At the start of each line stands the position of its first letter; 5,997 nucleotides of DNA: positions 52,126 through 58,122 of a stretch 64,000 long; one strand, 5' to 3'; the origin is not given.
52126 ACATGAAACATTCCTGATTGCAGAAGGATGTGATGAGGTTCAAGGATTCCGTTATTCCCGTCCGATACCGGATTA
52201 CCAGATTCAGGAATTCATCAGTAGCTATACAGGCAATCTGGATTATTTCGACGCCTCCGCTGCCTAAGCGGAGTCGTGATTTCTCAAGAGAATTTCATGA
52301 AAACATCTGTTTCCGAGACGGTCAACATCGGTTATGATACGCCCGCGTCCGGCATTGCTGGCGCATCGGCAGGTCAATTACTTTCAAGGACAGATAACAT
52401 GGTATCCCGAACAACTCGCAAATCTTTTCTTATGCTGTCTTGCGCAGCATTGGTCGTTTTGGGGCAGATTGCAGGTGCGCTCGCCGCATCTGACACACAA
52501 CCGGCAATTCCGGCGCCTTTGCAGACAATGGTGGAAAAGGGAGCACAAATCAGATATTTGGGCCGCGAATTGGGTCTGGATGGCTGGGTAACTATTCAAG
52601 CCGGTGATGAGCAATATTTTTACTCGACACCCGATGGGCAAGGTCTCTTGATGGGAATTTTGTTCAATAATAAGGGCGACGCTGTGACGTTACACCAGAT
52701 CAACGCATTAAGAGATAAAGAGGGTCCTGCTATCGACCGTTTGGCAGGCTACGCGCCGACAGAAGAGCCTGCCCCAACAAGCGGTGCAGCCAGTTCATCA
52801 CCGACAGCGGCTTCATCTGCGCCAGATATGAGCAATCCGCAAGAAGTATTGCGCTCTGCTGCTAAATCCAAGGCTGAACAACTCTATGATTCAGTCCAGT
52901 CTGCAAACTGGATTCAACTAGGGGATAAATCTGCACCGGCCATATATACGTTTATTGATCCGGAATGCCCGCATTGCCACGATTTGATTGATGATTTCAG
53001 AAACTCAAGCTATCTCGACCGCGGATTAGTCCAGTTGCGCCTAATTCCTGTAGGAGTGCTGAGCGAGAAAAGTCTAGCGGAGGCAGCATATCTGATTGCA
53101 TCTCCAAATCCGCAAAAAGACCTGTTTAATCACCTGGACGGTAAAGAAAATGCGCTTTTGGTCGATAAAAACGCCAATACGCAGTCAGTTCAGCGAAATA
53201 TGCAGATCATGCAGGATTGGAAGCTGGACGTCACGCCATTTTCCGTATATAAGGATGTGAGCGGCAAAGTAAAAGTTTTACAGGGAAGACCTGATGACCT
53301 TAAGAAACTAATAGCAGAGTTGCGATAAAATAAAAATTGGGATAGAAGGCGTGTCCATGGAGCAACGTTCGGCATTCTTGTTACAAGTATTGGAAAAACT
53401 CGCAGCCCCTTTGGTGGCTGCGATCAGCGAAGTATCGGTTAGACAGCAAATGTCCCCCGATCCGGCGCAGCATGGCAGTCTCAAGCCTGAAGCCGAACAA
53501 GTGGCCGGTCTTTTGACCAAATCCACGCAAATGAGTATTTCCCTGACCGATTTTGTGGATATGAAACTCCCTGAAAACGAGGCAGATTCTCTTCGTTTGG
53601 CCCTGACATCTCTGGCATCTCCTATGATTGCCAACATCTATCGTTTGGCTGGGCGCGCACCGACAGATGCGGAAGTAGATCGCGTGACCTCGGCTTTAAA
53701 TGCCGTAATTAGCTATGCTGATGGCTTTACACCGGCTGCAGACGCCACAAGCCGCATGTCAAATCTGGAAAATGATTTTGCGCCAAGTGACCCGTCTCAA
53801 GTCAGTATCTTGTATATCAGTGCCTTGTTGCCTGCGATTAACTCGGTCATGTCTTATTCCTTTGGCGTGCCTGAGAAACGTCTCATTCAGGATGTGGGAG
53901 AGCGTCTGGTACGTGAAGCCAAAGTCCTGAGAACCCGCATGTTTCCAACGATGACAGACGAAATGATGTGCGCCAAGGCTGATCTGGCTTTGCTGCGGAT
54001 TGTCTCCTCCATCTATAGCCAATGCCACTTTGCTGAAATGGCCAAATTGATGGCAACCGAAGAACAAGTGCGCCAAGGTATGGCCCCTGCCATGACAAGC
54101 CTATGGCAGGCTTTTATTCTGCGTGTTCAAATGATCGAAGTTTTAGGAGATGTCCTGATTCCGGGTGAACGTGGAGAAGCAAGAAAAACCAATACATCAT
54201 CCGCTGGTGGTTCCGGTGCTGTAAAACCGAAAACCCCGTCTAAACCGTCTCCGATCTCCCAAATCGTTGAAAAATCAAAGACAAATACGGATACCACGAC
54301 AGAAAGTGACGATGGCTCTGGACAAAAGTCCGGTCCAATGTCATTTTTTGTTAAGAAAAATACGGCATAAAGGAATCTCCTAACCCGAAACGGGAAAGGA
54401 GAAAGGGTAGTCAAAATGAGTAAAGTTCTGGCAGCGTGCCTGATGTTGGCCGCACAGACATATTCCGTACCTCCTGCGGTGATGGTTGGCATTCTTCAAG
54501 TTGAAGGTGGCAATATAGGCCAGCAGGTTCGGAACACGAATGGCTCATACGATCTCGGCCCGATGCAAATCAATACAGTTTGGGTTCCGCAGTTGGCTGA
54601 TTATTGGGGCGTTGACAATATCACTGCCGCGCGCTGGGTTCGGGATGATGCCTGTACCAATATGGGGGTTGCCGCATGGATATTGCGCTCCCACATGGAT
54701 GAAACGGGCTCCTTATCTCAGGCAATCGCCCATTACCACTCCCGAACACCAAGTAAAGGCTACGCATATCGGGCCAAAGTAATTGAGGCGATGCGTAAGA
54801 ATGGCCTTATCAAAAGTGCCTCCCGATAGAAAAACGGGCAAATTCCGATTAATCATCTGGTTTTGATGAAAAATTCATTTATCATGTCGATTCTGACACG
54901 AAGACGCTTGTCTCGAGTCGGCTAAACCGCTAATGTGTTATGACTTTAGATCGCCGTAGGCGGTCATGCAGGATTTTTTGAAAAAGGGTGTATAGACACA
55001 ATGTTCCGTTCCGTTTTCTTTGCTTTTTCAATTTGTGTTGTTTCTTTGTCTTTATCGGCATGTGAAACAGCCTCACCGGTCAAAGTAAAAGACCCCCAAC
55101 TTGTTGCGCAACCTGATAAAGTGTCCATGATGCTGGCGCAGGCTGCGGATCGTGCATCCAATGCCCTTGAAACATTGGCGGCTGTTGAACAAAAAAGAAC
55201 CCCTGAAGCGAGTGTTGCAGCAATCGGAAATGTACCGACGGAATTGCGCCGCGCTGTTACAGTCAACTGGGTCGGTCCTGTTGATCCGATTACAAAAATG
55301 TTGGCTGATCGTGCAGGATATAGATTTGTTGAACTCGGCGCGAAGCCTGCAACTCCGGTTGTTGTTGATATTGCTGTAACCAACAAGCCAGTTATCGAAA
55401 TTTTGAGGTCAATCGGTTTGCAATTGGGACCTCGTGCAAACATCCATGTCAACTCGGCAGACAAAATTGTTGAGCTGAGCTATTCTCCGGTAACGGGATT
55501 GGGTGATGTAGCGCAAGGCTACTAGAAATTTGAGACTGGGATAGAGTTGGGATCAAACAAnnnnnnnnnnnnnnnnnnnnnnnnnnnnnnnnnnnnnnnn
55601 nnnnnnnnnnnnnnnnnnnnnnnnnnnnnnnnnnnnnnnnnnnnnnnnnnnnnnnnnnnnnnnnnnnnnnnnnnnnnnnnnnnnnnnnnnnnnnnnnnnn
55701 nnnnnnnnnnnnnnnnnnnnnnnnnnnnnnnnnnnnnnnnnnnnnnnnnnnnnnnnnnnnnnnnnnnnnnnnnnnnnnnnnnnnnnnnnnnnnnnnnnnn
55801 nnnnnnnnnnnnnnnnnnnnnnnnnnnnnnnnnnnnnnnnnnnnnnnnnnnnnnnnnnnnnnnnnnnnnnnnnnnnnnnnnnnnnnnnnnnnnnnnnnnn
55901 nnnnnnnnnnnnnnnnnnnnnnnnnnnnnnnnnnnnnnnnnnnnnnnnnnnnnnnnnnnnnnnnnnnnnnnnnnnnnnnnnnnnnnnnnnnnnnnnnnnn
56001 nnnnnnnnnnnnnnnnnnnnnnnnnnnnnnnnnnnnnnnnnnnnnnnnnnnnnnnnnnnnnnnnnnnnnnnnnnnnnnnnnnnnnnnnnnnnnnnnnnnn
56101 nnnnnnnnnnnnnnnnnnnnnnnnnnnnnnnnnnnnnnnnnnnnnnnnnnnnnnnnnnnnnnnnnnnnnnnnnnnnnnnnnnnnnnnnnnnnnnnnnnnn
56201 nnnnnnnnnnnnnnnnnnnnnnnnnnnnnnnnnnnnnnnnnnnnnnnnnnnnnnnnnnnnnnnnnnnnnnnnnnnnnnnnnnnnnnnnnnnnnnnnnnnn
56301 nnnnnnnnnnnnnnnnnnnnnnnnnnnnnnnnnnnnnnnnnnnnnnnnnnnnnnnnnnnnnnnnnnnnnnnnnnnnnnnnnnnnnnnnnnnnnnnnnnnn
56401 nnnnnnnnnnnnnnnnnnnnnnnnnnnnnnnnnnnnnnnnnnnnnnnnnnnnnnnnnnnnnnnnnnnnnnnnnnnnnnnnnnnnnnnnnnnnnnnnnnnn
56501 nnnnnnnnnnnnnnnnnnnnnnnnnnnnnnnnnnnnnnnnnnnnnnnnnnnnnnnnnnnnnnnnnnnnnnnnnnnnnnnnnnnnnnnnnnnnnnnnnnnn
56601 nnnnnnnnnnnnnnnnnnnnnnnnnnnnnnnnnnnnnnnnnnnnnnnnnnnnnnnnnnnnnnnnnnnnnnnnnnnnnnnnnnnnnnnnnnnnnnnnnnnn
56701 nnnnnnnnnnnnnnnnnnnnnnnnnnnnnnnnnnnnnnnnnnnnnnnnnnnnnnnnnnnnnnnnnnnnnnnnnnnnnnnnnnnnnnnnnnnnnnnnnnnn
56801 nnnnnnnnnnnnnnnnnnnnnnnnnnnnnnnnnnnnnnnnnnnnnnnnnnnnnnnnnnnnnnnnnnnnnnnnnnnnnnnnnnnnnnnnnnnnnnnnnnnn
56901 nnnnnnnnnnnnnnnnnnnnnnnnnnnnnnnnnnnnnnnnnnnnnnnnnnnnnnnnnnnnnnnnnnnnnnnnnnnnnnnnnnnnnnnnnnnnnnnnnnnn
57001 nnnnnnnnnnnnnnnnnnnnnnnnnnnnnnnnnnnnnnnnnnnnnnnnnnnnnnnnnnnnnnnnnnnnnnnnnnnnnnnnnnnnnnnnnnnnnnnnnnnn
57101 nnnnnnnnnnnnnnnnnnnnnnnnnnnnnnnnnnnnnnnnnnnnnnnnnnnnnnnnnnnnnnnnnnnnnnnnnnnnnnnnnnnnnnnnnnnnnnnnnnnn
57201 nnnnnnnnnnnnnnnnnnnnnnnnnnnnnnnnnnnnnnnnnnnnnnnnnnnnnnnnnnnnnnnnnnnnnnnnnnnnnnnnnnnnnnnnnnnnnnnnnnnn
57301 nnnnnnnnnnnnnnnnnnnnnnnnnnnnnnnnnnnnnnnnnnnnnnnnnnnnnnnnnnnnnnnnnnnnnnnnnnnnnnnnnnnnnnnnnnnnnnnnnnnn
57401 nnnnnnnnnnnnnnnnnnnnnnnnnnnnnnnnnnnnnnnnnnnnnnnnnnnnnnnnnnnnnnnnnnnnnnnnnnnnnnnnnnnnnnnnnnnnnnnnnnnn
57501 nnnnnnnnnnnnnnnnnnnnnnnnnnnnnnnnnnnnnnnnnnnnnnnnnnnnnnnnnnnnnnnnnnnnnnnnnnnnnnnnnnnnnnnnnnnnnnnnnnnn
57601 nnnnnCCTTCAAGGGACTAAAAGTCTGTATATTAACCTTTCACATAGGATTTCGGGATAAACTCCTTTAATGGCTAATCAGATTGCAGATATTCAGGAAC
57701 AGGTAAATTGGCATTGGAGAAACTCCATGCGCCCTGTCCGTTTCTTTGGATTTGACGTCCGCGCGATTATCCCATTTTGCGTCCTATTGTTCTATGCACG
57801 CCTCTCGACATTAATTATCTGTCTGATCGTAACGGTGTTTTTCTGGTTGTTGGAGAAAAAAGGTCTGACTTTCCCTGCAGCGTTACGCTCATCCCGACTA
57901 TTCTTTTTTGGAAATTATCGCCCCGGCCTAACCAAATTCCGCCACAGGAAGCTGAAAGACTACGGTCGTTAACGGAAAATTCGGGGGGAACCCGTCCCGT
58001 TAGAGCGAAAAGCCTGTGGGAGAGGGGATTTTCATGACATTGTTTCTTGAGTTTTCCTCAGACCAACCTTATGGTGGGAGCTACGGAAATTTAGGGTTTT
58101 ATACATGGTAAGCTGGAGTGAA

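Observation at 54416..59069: Chromosomal Dot/Icm-type (type IVB) secretion sub-cluster dotD-dotC-dotB-icmT in an alphaproteobacterial core-genome setting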

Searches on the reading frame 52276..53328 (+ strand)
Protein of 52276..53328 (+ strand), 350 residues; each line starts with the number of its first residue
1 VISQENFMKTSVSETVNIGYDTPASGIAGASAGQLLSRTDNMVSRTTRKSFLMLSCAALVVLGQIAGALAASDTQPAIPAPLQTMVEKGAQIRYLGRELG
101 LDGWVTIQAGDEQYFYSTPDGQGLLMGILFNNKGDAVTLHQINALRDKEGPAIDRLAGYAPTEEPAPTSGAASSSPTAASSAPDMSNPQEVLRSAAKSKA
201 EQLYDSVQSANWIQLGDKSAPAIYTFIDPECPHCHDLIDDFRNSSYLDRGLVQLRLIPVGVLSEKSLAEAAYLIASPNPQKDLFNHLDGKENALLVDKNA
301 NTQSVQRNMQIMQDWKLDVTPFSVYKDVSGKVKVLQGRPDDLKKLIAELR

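Call 3: search_protein_families(library=pfam, proteins=[window:52276-53328:+], max_evalue=0.01)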
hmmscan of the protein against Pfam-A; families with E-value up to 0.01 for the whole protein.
window:52276-53328:+ (350 aa): 3 families
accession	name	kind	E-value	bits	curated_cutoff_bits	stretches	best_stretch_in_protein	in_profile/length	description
PF13098.12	Thioredoxin_2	-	0.00017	22.3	27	1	219-337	5-93/104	Thioredoxin-like domain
PF10411.14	DsbC_N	-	0.00017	21.5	25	1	71-138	3-69/70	Disulfide bond isomerase protein N-terminal domain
PF13462.12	Thioredoxin_4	-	0.0018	18.9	23.2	1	213-285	6-81/165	Thioredoxin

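Call 4: search_protein_families(library=ncbifam, proteins=[window:52276-53328:+], max_evalue=0.01)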
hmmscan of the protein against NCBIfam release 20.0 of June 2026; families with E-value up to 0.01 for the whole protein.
window:52276-53328:+ (350 aa): 2 families
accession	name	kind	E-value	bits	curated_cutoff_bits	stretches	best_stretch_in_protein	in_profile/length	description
NF008657.0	PRK11657.1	equivalog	8e-40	136.6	124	2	190-343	87-245/251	thiol:disulfide interchange protein DsbG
NF052402.1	ThlOxiredEpsilon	equivalog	3.6e-08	33.3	370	1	210-260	118-166/236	bifunctional thiol oxidoreductase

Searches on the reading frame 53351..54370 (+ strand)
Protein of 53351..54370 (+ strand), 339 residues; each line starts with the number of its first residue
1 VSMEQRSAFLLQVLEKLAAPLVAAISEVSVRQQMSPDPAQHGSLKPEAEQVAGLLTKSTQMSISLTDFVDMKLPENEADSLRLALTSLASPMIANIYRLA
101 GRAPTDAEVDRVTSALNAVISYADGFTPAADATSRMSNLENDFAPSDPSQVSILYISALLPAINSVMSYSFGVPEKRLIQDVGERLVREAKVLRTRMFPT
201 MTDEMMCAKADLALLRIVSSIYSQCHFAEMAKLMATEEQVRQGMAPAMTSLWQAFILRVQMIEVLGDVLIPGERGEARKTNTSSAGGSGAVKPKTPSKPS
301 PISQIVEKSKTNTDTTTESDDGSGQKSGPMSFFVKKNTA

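Call 3: search_protein_families(library=pfam, proteins=[window:53351-54370:+], max_evalue=0.01)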
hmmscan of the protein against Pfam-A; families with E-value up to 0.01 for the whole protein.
window:53351-54370:+ (339 aa): 0 families

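Call 4: search_protein_families(library=ncbifam, proteins=[window:53351-54370:+], max_evalue=0.01)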
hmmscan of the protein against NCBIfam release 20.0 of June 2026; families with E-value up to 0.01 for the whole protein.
window:53351-54370:+ (339 aa): 0 families

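Call 60: search_solved_structures(query=window:53351-54370:+, max_evalue=1)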
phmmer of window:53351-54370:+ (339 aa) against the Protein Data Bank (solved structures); distinct sequences matched with E-value up to 1: 0.

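Call 101: predict_structure(protein=window:53351-54370:+)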
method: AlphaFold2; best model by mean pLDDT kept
length: 339 residues; sequences in the alignment: 1
mean_pLDDT: 43.1   pTM: 0.32
mean pLDDT of the five models: 43.1, 37.5, 36.2, 35.9, 33.3
residues with pLDDT >= 90: 0; 70-90: 0; 50-70: 95; < 50: 244
segments of 3 or more residues with pLDDT < 50: 1-154, 197-202, 205-207, 230-235, 267-328, 330-339
pLDDT, mean of each block of 10 residues (from residue 1): 37 42 41 42 42 38 33 36 38 37 41 40 34 33 38 49 53 54 59 50 49 53 52 52 56 56 50 45 37 35 36 34 37 35
secondary structure, 60 per line:
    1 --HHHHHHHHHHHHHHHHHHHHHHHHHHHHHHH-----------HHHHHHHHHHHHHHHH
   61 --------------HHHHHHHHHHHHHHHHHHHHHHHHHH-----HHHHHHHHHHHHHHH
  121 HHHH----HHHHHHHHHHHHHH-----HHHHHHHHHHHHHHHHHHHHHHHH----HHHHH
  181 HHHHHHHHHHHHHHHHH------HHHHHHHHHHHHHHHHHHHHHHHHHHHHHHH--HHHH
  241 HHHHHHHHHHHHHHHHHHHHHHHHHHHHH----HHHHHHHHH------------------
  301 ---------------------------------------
elements in order: H3-33 H45-60 H75-100 H106-124 H129-142 H148-171 H176-197 H204-234 H237-269 H274-282

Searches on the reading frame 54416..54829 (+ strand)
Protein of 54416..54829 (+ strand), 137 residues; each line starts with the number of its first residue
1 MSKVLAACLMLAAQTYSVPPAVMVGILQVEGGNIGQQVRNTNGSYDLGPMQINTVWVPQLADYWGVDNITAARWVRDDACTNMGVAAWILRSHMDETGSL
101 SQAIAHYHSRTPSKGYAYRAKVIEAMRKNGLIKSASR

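Call 3: search_protein_families(library=pfam, proteins=[window:54416-54829:+], max_evalue=0.01)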
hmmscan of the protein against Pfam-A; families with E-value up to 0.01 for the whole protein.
window:54416-54829:+ (137 aa): 1 family
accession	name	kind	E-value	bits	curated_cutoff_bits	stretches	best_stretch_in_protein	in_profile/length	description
PF01464.25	SLT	-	1.4e-05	25.1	21.3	1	12-109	6-96/117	Transglycosylase SLT domain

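Call 4: search_protein_families(library=ncbifam, proteins=[window:54416-54829:+], max_evalue=0.01)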
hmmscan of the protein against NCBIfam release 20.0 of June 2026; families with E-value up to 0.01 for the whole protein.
window:54416-54829:+ (137 aa): 2 families
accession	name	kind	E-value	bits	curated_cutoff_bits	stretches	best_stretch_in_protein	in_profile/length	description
NF010463.0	PRK13888.1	equivalog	2.8e-29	102.6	246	1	7-127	16-132/211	conjugal transfer protein TrbN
NF011856.0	PRK15328.1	equivalog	2.6e-09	36.8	208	1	4-122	17-131/160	type III secretion system invasion protein IagB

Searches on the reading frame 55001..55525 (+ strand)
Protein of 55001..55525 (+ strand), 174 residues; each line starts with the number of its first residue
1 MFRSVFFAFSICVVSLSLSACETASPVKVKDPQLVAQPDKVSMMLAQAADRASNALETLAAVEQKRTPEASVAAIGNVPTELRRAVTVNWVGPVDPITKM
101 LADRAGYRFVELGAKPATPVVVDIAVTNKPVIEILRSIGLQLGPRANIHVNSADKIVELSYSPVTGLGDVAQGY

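Call 3: search_protein_families(library=pfam, proteins=[window:55001-55525:+], max_evalue=0.01)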
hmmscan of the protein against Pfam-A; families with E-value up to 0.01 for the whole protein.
window:55001-55525:+ (174 aa): 1 family
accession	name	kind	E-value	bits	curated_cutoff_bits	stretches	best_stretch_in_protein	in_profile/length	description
PF16816.10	DotD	-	1.1e-37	129.3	27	1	41-161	2-121/121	DotD protein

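Call 4: search_protein_families(library=ncbifam, proteins=[window:55001-55525:+], max_evalue=0.01)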
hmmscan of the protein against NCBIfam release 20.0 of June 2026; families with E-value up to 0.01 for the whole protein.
window:55001-55525:+ (174 aa): 1 family
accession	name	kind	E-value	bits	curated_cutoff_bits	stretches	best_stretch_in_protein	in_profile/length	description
NF033882.1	T4SS_lipo_DotD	equivalog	4.9e-32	111.1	140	1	18-161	1-142/143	type IVB secretion system lipoprotein DotD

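Call 55: search_solved_structures(query=window:55001-55525:+, max_evalue=0.01)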
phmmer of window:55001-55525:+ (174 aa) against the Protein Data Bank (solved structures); distinct sequences matched with E-value up to 0.01: 2.
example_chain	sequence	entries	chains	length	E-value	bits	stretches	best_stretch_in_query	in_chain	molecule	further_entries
6x62_Dd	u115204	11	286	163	2.7e-20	76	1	15-164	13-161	DotD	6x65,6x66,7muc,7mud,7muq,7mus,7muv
3ady_A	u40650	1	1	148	9.7e-20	74.2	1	24-164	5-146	DotD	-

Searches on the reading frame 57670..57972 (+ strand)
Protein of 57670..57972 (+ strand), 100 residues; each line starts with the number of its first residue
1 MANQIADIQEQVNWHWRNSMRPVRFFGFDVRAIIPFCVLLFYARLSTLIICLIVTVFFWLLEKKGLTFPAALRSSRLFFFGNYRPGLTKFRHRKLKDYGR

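Call 3: search_protein_families(library=pfam, proteins=[window:57670-57972:+], max_evalue=0.01)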
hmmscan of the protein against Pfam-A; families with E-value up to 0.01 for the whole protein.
window:57670-57972:+ (100 aa): 0 families

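Call 4: search_protein_families(library=ncbifam, proteins=[window:57670-57972:+], max_evalue=0.01)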
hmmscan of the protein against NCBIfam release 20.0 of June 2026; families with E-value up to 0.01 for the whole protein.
window:57670-57972:+ (100 aa): 1 family
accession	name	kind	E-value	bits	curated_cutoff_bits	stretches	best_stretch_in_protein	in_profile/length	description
NF038220.1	IcmT_TraK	equivalog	2.1e-23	82.3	40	1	16-94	1-79/81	IcmT/TraK family protein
